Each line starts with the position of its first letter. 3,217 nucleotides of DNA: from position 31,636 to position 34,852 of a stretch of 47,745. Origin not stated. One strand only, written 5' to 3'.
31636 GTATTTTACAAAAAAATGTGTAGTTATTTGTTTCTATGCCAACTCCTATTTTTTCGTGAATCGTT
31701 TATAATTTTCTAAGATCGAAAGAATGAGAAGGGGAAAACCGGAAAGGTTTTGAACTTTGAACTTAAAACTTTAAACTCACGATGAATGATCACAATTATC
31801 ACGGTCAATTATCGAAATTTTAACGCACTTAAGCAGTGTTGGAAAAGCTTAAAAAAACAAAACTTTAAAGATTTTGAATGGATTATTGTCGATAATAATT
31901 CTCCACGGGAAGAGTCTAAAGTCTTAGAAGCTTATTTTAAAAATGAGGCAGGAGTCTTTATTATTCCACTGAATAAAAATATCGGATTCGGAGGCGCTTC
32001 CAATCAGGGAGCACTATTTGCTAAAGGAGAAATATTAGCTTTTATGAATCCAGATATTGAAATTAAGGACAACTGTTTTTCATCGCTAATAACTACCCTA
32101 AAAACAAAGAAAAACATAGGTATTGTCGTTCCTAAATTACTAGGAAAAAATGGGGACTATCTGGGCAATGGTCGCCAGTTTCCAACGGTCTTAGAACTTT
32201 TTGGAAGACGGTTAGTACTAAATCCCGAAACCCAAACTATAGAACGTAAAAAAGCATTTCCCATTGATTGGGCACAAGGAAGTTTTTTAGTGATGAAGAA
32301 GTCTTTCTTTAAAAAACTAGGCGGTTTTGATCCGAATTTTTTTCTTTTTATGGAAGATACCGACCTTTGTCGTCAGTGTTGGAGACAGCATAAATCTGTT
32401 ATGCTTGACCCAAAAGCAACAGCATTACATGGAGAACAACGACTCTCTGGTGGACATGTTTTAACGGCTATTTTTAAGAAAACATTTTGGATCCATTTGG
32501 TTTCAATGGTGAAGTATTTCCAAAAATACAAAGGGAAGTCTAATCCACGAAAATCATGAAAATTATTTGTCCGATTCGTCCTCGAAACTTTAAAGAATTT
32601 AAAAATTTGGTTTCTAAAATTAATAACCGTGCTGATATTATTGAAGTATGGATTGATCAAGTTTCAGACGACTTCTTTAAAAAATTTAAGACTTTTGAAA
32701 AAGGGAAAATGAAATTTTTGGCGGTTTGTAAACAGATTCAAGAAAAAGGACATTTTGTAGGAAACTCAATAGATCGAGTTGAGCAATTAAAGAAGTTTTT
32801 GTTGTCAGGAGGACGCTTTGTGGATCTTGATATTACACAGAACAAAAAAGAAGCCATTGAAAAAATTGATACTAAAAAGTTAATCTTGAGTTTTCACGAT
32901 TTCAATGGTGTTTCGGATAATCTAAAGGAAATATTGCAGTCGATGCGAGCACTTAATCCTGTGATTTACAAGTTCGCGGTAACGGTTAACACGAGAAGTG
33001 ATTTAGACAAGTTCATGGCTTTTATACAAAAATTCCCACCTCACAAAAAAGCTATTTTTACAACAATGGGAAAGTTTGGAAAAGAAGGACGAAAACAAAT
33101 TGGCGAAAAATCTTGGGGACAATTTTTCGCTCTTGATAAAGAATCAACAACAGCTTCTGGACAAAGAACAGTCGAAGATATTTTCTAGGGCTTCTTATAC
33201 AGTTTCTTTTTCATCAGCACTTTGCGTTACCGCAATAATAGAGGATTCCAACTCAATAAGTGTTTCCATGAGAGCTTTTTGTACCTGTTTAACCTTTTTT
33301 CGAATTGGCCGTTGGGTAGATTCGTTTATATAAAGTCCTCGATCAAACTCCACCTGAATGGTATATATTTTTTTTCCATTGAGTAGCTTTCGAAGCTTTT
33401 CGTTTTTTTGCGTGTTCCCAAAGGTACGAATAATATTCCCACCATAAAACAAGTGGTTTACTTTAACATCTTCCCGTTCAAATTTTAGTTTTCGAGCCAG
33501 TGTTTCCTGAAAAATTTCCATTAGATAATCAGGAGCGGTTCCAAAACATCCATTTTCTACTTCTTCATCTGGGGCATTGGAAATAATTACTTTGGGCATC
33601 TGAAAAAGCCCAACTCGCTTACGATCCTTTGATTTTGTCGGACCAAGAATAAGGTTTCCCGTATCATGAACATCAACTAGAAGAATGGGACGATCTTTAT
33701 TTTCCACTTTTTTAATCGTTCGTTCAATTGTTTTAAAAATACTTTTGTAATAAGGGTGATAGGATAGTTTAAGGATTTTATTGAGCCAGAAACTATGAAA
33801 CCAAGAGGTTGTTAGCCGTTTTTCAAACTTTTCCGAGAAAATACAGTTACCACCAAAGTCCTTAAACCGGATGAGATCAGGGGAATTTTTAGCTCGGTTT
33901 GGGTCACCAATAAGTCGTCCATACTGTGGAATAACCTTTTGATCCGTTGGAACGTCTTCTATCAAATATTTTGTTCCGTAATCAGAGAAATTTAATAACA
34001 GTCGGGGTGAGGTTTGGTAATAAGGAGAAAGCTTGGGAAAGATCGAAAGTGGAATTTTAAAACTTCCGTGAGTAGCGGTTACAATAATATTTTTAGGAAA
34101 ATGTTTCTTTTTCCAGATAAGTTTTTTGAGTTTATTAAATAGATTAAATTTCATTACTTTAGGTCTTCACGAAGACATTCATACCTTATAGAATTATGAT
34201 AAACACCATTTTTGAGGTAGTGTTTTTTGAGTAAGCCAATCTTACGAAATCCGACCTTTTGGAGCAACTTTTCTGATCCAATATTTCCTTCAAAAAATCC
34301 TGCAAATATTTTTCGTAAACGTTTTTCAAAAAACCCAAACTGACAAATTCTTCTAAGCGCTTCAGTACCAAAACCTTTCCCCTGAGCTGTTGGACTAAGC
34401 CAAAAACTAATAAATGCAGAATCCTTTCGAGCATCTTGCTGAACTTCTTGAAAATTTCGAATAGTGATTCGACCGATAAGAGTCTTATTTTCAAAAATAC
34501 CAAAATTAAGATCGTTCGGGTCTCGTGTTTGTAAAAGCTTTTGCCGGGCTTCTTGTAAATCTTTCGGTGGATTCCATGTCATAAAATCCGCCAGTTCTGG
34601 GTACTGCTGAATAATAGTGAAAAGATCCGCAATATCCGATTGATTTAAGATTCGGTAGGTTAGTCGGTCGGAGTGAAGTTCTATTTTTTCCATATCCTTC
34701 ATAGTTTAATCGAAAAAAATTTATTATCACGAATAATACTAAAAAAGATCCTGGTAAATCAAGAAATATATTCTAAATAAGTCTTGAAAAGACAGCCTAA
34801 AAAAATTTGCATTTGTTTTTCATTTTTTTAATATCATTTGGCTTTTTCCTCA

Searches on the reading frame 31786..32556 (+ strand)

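Call 58: search_protein_families(library=pfam, proteins=[window:31786-32556:+], max_evalue=0.001)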
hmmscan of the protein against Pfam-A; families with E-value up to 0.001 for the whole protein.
window:31786-32556:+ (257 aa): 3 families
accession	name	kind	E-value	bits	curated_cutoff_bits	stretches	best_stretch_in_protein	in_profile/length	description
PF00535.33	Glycos_transf_2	-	4.9e-24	85.6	23.3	1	3-178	1-167/168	Glycosyl transferase family 2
PF10111.15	Glyco_tranf_2_2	-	5.5e-07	29.8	27.3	1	23-205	21-206/276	Glycosyltransferase like family 2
PF13641.12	Glyco_tranf_2_3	-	8.8e-06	26.3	27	1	4-213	5-209/230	Glycosyltransferase like family 2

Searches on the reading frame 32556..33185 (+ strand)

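Call 58: search_protein_families(library=pfam, proteins=[window:32556-33185:+], max_evalue=0.001)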
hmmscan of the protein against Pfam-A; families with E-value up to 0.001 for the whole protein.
window:32556-33185:+ (210 aa): 1 family
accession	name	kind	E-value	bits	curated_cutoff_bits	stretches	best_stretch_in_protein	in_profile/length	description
PF01487.21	DHquinase_I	-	3.4e-22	80.1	22.2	1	7-209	4-226/230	Type I 3-dehydroquinase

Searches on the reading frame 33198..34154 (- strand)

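Call 58: search_protein_families(library=pfam, proteins=[window:33198-34154:-], max_evalue=0.001)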
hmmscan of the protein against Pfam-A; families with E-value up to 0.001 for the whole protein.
window:33198-34154:- (319 aa): 1 family
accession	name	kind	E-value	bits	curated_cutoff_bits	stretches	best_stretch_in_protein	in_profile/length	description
PF05013.17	FGase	-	9e-08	33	28.9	1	23-251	3-205/219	N-formylglutamate amidohydrolase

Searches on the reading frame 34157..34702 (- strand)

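Call 58: search_protein_families(library=pfam, proteins=[window:34157-34702:-], max_evalue=0.001)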
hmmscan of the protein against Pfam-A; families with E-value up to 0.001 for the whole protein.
window:34157-34702:- (182 aa): 3 families
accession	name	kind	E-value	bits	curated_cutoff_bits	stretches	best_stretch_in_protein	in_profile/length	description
PF13302.13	Acetyltransf_3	-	2.1e-22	80.7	25.4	1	13-153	1-138/138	Acetyltransferase (GNAT) domain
PF13420.13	Acetyltransf_4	-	1.6e-13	51.4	24.3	1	17-169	2-151/155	Acetyltransferase (GNAT) domain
PF00583.31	Acetyltransf_1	-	1.5e-12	48.2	20.7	1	47-152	14-116/116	Acetyltransferase (GNAT) family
